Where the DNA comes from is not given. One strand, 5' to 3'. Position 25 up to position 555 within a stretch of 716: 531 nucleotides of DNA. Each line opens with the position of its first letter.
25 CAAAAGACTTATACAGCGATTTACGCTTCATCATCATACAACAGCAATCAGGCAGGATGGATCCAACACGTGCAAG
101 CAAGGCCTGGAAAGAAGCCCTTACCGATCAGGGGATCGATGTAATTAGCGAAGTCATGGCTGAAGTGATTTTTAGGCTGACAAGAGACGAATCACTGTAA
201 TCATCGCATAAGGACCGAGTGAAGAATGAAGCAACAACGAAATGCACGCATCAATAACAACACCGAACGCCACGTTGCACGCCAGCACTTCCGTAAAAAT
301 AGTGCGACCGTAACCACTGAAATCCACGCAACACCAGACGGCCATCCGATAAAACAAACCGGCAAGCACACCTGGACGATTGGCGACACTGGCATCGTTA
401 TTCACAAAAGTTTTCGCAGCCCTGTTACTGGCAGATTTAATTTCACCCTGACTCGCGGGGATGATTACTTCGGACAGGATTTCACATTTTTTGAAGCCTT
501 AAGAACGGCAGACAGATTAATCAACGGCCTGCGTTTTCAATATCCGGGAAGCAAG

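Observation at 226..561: ORF2 has a highly basic N-terminal segment and an aromatic-rich C-terminal half, suggesting a small nucleic-acid-binding or protein-inhibitor type product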

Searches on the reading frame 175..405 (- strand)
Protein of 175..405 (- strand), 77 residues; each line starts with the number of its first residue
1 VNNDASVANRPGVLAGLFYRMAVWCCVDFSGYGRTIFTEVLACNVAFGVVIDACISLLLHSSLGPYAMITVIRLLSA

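Call 80: search_protein_families(proteins=[window:175-405:-, window:204-395:-], library=phrogs, max_evalue=0.1)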
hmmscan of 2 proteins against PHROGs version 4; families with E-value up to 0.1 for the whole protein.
window:175-405:- (77 aa): 1 family
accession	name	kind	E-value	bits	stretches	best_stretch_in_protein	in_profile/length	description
phrog_25693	-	unknown function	0.085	12.5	1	3-49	32-78/405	-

window:204-395:- (64 aa): 0 families
